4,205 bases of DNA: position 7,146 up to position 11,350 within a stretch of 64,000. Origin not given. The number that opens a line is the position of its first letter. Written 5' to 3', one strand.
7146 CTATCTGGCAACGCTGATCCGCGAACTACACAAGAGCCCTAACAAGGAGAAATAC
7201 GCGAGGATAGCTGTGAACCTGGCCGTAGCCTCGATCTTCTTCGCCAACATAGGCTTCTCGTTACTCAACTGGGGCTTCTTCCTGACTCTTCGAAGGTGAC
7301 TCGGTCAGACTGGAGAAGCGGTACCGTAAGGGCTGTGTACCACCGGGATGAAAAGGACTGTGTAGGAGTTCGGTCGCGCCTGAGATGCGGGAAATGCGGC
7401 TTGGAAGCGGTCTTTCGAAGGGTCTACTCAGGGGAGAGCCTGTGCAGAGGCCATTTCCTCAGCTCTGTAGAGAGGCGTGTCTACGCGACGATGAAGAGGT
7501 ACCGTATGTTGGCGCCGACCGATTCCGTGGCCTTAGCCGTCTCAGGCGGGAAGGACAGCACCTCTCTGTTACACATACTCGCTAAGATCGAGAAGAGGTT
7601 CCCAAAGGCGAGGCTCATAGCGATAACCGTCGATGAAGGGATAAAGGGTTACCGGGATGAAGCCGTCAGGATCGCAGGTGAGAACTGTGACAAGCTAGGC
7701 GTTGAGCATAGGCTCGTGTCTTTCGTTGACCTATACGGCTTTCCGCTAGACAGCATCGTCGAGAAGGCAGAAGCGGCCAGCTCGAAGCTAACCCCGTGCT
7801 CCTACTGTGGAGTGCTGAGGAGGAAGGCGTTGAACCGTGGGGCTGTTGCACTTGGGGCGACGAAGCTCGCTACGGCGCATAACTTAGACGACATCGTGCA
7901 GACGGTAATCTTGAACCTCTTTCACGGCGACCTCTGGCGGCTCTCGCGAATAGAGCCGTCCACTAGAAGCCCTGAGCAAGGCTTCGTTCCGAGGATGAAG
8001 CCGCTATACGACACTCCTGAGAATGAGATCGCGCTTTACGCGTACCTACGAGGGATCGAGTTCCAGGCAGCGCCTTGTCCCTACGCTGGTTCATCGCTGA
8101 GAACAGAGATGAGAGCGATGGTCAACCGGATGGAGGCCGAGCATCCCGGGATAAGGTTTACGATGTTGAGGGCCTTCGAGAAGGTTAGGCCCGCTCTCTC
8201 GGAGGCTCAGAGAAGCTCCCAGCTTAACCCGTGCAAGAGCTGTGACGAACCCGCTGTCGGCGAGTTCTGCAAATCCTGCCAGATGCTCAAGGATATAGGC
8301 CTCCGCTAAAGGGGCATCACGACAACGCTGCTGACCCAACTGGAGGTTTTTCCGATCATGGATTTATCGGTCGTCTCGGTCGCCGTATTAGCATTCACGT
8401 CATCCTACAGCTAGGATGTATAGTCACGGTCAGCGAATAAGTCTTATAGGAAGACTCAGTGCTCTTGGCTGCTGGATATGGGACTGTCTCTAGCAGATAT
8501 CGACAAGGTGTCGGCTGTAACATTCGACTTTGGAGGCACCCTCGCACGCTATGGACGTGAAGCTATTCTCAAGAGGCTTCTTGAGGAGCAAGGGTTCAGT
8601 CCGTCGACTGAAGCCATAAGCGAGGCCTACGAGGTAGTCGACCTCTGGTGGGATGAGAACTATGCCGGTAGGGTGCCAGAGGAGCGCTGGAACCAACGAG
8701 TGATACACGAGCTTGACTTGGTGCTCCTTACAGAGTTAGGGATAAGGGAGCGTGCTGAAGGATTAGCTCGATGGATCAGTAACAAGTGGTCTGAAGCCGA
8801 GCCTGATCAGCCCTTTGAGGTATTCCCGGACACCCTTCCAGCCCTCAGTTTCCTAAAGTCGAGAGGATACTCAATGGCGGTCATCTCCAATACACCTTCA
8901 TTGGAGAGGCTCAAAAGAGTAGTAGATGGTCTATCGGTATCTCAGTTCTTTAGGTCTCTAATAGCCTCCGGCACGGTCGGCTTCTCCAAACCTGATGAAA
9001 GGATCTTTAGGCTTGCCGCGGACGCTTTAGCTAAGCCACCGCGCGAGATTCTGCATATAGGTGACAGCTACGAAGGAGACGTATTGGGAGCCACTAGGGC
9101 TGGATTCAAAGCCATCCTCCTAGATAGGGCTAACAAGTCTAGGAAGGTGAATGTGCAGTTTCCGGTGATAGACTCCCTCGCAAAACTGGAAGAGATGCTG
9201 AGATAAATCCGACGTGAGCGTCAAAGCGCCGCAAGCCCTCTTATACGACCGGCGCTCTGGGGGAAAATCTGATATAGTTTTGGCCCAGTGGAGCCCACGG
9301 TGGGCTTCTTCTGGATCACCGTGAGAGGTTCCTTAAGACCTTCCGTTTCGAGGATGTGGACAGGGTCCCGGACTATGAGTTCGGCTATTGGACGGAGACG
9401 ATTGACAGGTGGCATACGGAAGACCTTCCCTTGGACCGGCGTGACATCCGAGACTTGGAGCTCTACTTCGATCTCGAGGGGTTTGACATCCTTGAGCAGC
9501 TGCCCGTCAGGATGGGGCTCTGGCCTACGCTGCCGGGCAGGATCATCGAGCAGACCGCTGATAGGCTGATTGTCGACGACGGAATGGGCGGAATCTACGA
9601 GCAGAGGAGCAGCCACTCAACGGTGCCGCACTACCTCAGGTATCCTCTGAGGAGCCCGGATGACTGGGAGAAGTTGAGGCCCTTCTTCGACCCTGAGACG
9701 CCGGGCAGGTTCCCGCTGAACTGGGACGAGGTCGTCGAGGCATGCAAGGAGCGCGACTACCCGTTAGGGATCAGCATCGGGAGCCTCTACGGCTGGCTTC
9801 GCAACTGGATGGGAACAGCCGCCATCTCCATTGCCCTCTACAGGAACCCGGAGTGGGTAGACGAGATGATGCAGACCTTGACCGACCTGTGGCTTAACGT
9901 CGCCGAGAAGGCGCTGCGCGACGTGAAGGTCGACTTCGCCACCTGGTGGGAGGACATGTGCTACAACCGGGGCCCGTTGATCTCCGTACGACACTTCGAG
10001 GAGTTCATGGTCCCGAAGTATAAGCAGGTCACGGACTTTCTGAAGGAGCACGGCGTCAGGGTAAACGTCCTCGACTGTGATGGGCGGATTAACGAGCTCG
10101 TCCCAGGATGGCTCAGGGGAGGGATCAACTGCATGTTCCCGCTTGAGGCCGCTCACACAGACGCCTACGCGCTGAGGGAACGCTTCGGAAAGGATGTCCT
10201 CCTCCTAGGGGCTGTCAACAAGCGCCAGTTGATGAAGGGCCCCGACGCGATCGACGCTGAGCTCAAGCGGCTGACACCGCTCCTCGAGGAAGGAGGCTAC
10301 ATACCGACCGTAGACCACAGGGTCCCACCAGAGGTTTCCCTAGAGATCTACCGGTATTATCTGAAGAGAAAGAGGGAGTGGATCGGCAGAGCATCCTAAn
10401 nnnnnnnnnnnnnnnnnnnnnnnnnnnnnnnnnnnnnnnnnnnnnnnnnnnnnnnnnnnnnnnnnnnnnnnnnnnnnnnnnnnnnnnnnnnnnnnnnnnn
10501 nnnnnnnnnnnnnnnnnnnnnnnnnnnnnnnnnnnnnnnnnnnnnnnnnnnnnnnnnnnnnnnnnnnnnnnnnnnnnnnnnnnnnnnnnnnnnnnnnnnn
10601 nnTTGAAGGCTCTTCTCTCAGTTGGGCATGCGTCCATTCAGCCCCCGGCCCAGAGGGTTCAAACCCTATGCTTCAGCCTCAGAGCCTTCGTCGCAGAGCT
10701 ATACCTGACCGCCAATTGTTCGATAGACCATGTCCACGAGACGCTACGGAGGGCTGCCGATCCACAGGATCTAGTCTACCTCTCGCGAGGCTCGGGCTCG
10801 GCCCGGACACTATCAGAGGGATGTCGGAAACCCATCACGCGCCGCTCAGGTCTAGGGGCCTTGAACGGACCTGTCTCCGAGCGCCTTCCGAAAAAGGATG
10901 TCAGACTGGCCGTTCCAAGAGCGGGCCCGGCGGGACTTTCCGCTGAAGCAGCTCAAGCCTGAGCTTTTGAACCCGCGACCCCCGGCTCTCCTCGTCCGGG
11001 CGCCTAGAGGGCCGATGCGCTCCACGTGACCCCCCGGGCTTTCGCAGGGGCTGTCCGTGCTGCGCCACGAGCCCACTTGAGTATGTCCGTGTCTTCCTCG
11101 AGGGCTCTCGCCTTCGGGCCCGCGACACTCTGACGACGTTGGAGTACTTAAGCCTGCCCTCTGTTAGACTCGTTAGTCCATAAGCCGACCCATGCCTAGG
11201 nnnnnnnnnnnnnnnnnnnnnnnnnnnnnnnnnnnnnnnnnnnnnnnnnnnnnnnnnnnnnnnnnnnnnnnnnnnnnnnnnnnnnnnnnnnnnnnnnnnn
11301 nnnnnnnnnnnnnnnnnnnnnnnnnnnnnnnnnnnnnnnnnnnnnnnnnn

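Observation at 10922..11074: tRNA-like gene with a T-loop insert and additional D-loop/anticodon-region inserts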

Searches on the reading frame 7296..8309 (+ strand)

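Call 32: search_protein_families(library=pfam, proteins=[window:7296-8309:+], max_evalue=0.001)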
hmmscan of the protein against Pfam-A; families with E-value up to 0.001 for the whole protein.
window:7296-8309:+ (337 aa): 2 families
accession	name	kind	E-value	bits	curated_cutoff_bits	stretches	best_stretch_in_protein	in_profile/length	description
PF01171.26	ATP_bind_3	-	6.3e-15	55.8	27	1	78-257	2-164/182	PP-loop family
PF22082.2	TtuA_LIM_N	-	1.6e-05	25.3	27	1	30-55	1-26/26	2-thiouridine synthetase TtuA, N-terminal LIM domain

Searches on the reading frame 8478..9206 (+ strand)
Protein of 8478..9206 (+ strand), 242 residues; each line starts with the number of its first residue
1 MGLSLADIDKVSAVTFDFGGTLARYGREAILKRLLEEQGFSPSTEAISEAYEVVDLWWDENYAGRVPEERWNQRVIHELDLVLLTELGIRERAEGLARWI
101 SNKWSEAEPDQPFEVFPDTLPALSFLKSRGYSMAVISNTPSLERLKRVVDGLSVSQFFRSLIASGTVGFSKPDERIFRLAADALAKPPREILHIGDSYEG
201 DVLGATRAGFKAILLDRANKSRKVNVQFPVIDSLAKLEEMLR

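Call 32: search_protein_families(library=pfam, proteins=[window:8478-9206:+], max_evalue=0.001)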
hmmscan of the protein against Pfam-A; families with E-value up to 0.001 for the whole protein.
window:8478-9206:+ (242 aa): 3 families
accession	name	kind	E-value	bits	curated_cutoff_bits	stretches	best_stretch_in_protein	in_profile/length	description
PF00702.32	Hydrolase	-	1.5e-21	78.1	26.4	1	12-209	2-191/191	haloacid dehalogenase-like hydrolase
PF13419.12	HAD_2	-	8.6e-16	59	23.8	1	60-214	26-177/178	Haloacid dehalogenase-like hydrolase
PF13242.12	Hydrolase_like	-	9.4e-09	35.5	22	1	170-223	3-56/75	HAD-hyrolase-like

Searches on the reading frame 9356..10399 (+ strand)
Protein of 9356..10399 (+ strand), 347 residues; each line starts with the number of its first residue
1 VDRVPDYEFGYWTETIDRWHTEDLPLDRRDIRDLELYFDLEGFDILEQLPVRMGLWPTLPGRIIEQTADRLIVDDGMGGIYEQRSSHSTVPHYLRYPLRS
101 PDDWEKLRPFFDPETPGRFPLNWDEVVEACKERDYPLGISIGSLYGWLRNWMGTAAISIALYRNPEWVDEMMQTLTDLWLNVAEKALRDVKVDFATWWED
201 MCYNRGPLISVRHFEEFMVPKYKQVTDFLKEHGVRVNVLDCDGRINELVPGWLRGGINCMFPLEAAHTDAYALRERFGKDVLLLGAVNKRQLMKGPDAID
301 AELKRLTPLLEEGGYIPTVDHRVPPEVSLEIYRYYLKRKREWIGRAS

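Call 32: search_protein_families(library=pfam, proteins=[window:9356-10399:+], max_evalue=0.001)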
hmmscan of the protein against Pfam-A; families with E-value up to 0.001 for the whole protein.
window:9356-10399:+ (347 aa): 1 family
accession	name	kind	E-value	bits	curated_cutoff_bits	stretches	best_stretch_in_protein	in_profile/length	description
PF01208.23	URO-D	-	1.6e-14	54.1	23.9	1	91-337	93-341/346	Uroporphyrinogen decarboxylase (URO-D)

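Call 48: find_encoding_contigs(protein=window:9356-10399:+, flank=8000, max_places=6)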
Protein window:9356-10399:+ (347 aa): no gene with exactly this product is on record in the collection.

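Call 50: find_homologous_proteins(query=window:9356-10399:+, max_evalue=1e-80)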
Query window:9356-10399:+ (347 aa): 683 proteins with E <= 1e-80 among 5655 candidates; the best 120 are listed.
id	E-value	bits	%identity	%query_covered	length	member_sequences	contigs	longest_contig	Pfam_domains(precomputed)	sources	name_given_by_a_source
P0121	1.3e-241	819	99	100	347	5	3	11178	PF01208.24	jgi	-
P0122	2.2e-205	700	83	100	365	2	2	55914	PF01208.24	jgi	-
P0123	3.2e-204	696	83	100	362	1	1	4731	PF01208.24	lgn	-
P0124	1.3e-180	618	72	100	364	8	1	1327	PF01208.24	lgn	-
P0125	1.4e-180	618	74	100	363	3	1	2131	PF01208.24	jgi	-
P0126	3.2e-177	607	71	100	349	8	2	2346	PF01208.24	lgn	-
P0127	2.4e-176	604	71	100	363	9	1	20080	PF01208.24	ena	-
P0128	1.8e-174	598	71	100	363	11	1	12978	PF01208.24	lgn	-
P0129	7.7e-174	596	70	99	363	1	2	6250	PF01208.24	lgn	-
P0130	4.3e-173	593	69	99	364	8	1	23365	PF01208.24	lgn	-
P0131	6.6e-173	593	70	100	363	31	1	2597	PF01208.24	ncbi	-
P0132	8.6e-173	593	70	99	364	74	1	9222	PF01208.24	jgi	-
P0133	1.2e-172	592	71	99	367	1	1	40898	PF01208.24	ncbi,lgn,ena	-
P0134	2.7e-172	591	71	100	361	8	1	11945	PF01208.24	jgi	jgi:uroporphyrinogen decarboxylase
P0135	5.5e-172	590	70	99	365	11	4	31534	PF01208.24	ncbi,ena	-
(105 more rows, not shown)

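Call 51: find_encoding_contigs(protein=P0121, flank=8000, max_places=6)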
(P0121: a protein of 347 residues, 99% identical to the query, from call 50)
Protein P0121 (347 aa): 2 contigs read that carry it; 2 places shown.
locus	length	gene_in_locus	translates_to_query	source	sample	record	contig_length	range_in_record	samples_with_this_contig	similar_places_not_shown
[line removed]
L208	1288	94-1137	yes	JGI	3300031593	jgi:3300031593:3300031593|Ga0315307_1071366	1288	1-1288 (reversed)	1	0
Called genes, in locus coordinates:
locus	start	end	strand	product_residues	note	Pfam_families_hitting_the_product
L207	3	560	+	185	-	?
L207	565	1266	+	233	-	PF00455:DeoRC (weak), PF06026:Rib_5-P_isom_A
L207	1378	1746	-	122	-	-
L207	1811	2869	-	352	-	PF01658:Inos-1-P_synth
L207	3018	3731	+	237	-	PF01909:NTP_transf_2 (weak)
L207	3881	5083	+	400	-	PF13180:PDZ_2 (faint), PF02163:Peptidase_M50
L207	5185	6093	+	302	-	PF01171:ATP_bind_3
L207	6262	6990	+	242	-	PF00702:Hydrolase, PF13419:HAD_2, PF13242:Hydrolase_like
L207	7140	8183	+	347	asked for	PF01208:URO-D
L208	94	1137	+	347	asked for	PF01208:URO-D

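Call 52: find_encoding_contigs(protein=P0123, flank=5000, max_places=4)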
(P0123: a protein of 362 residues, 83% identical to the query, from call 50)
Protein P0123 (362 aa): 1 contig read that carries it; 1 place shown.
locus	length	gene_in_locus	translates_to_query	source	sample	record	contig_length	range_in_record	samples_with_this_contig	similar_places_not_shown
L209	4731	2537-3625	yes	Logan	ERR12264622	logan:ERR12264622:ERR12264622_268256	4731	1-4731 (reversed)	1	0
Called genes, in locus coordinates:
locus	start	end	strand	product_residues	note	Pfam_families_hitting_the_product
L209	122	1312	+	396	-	PF02163:Peptidase_M50, PF13180:PDZ_2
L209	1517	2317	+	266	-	PF01171:ATP_bind_3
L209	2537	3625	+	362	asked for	PF01208:URO-D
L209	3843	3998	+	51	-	-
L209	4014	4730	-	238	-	?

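Call 67: find_encoding_contigs(protein=P0133, flank=4000, max_places=3)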
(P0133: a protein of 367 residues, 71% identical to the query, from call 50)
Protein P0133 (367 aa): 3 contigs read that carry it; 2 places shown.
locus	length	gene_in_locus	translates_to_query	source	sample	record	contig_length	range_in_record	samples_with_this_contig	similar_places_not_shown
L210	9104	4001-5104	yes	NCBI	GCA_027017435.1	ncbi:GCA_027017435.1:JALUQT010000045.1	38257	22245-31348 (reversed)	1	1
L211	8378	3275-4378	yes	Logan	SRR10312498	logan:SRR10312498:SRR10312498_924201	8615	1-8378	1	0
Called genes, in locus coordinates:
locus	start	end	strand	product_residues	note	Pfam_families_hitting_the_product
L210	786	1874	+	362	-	PF01408:GFO_IDH_MocA, PF03447:NAD_binding_3 (faint), PF21252:Glyco_hydro_109_C (weak), PF22725:GFO_IDH_MocA_C3 (weak), PF21252:Glyco_hydro_109_C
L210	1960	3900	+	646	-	PF01663:Phosphodiest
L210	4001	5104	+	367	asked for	PF01208:URO-D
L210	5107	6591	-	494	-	PF13506:Glyco_transf_21, PF00535:Glycos_transf_2, PF13641:Glyco_tranf_2_3, PF13632:Glyco_trans_2_3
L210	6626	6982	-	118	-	-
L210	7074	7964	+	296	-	PF00491:Arginase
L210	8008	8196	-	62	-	-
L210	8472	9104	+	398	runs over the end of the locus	PF02749:QRPTase_N, PF01729:QRPTase_C, PF17956:NAPRTase_C (faint)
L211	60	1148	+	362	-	PF01408:GFO_IDH_MocA, PF03447:NAD_binding_3 (faint), PF21252:Glyco_hydro_109_C (weak), PF22725:GFO_IDH_MocA_C3 (weak), PF21252:Glyco_hydro_109_C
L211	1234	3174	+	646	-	PF01663:Phosphodiest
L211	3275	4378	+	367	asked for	PF01208:URO-D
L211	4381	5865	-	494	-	PF13506:Glyco_transf_21, PF00535:Glycos_transf_2, PF13641:Glyco_tranf_2_3, PF13632:Glyco_trans_2_3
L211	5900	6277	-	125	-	-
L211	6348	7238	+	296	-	PF00491:Arginase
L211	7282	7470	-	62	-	-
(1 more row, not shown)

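Call 68: find_encoding_contigs(protein=P0127, flank=4000, max_places=3)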
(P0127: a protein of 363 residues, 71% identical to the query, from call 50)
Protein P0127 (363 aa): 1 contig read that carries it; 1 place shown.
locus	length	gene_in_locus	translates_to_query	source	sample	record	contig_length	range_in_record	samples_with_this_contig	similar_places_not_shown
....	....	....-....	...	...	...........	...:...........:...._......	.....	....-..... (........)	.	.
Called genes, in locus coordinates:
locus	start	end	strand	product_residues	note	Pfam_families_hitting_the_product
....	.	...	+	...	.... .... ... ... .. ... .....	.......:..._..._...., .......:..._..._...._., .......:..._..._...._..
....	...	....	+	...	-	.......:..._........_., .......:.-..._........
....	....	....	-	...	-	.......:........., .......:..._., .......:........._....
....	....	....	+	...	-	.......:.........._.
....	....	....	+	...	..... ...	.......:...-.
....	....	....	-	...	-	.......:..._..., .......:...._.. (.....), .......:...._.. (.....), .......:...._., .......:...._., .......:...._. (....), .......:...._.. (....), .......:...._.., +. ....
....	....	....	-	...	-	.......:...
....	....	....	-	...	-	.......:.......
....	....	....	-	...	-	-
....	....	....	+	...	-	-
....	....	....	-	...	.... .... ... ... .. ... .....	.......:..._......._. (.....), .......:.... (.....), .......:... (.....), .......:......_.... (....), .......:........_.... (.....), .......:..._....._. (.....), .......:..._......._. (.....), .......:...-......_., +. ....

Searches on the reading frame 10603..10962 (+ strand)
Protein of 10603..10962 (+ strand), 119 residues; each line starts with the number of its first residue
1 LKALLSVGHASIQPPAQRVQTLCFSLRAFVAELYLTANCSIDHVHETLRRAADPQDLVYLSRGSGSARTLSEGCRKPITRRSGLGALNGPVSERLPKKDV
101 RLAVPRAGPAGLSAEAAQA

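Call 69: search_protein_families(library=ncbifam, proteins=[window:10603-10962:+], max_evalue=0.01)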
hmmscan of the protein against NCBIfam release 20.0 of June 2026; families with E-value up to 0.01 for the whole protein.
window:10603-10962:+ (119 aa): 0 families

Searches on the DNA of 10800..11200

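Call 5: search_rna_families(source=window, start=10800, end=11200, threshold=evalue, max_evalue=10, show_alignments=5)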
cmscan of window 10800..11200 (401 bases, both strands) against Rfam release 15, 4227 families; matches with E-value up to 10: 2.
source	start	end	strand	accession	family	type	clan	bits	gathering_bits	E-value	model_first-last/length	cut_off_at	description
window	10915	11002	-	RF02139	HOXA11-AS1_3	Gene; lncRNA;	-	16.1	50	2.1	1-98/98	no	HOXA11 antisense RNA 1 conserved region 3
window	10966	11017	-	RF01763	Guanidine-III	Cis-reg; riboswitch;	-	15.8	36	0.54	1-67/67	no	Guanidine-III riboswitch aptamer (yKKC-III)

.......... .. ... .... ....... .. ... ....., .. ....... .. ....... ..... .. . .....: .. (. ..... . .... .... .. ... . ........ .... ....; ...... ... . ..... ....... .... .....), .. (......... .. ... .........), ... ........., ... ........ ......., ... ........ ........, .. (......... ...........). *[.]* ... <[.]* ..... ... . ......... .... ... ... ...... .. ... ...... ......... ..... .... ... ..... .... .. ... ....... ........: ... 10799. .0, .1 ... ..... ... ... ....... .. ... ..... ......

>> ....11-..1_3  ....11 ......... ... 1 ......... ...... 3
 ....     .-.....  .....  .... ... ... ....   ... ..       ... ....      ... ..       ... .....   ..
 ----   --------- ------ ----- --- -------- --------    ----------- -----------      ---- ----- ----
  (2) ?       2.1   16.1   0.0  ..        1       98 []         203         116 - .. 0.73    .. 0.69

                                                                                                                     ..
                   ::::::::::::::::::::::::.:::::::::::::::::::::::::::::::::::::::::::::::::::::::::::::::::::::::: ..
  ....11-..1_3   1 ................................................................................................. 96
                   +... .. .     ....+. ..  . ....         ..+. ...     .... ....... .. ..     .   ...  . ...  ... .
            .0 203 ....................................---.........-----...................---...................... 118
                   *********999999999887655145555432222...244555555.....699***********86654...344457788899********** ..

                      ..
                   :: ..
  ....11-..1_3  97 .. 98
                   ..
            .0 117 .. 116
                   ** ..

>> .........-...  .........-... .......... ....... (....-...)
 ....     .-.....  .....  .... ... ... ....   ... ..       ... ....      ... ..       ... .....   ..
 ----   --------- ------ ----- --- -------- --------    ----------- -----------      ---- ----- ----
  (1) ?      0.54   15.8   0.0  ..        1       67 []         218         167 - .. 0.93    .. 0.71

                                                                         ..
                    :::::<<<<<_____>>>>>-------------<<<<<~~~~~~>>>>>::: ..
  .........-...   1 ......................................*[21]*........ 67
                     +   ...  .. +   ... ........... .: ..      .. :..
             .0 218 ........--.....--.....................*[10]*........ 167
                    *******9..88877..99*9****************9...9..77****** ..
